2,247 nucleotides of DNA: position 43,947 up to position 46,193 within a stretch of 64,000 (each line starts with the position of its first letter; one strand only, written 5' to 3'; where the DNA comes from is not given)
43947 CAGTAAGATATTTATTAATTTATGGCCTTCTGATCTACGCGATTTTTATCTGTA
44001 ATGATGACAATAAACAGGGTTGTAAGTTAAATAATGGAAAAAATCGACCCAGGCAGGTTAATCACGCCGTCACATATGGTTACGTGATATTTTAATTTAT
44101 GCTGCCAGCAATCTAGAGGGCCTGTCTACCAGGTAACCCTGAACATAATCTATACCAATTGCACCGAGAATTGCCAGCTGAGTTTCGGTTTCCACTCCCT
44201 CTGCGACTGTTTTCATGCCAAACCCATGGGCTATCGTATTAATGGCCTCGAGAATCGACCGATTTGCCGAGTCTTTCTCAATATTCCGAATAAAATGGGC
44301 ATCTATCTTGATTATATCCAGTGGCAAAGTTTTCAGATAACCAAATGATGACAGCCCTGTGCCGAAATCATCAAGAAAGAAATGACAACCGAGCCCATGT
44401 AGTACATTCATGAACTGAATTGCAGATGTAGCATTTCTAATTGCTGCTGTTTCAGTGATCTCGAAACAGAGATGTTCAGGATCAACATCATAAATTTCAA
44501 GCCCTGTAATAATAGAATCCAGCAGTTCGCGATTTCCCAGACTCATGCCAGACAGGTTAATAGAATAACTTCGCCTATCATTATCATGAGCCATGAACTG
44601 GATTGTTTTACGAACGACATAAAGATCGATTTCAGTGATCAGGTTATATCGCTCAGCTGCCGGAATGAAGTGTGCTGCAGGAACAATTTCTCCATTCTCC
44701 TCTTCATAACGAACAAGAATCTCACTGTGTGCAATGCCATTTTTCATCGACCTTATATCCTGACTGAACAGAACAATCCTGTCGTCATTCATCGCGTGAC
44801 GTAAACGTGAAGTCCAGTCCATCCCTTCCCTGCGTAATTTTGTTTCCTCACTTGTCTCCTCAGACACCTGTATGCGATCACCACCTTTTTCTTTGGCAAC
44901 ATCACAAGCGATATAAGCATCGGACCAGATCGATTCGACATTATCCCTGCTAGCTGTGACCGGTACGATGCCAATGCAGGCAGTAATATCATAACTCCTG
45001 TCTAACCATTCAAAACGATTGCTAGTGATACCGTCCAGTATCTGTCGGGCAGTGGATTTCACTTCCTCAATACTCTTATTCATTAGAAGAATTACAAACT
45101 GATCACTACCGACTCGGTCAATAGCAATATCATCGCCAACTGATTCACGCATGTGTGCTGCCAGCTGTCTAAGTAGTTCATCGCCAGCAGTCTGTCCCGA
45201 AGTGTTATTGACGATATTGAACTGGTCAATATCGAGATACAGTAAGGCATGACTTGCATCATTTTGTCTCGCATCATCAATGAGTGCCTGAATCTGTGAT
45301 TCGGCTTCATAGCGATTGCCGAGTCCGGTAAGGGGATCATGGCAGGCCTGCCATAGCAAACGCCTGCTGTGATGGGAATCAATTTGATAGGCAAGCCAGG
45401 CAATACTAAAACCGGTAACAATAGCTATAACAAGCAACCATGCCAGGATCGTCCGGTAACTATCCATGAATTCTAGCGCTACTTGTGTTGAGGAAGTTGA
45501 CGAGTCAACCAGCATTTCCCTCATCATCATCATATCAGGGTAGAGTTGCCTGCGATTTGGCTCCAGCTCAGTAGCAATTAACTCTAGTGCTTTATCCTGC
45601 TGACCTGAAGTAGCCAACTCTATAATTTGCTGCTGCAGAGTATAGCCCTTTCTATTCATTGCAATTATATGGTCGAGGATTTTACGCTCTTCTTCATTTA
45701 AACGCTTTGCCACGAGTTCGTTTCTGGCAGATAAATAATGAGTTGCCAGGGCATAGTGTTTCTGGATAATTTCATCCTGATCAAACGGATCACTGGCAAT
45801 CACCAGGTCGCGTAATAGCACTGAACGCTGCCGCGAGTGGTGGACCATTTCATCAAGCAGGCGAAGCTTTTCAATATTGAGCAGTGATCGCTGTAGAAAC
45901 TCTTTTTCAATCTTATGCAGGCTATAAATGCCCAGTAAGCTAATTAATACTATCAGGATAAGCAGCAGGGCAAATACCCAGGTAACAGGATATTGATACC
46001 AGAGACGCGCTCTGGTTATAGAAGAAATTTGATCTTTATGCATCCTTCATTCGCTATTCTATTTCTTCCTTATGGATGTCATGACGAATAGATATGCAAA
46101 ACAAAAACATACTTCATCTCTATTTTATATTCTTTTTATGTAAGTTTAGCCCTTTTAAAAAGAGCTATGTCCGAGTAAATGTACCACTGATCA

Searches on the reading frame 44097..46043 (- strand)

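Call 55: search_protein_families(library=ncbifam, proteins=[window:44097-46043:-], max_evalue=1e-10)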
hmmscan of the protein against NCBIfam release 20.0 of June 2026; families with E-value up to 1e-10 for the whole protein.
window:44097-46043:- (648 aa): 27 families (the best 25 are shown)
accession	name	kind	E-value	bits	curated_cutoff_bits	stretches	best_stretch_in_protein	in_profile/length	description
NF007298.0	PRK09776.1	equivalog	5.3e-96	322.6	1135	1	227-644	678-1098/1111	diguanylate cyclase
NF045675.1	PhdiestaseDibA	equivalog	1.1e-75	255.2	980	1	228-643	198-616/623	phosphodiesterase DibA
NF007474.0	PRK10060.1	equivalog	1.2e-64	218.7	782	1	226-642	230-644/663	cyclic di-GMP phosphodiesterase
NF053781.1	cdiGMPphdstlr2612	equivalog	7.7e-64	216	1600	1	228-642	835-1255/1268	Tlr1612 family c-di-GMP phosphodiesterase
NF052458.1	PhdiestGepA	equivalog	3.1e-63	214.2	1200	1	232-642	424-831/840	phosphodiesterase GepA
NF008467.0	PRK11359.1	equivalog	8.3e-60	202.7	857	1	220-642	362-782/800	oxygen-sensing cyclic-di-GMP phosphodiesterase DosP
NF045673.1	c-di-GMPRcptLapD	equivalog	4.9e-54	183.7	1020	1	220-643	223-645/647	cyclic di-GMP receptor LapD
NF008807.1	PRK11829.1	equivalog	1.3e-48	165.6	733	1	259-640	268-650/670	biofilm formation regulator HmsP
NF008281.1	PRK11059.1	equivalog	3.4e-46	157.8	663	1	232-643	220-630/633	RNase E specificity factor CsrD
NF007839.0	PRK10551.1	equivalog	7.4e-32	110.6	461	1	430-644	285-502/518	cyclic di-GMP phosphodiesterase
NF052596.1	RR_EAL_PvrR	equivalog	1.6e-30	106.1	580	1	396-640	129-377/398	response regulator cyclic di-GMP phosphodiesterase PvrR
TIGR00254.1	GGDEF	domain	3.2e-27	95.3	37.4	1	231-394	3-167/168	diguanylate cyclase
NF007423.1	PRK09966.1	equivalog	1e-25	90.5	325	1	225-372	231-378/390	diguanylate cyclase DgcN/YfiN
NF007135.0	PRK09581.1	equivalog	1.4e-25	90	474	1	231-393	290-454/457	PleD family two-component system response regulator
NF038266.1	diguan_SiaD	equivalog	1.5e-23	83.5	290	1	226-391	87-252/252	biofilm regulation diguanylate cyclase SiaD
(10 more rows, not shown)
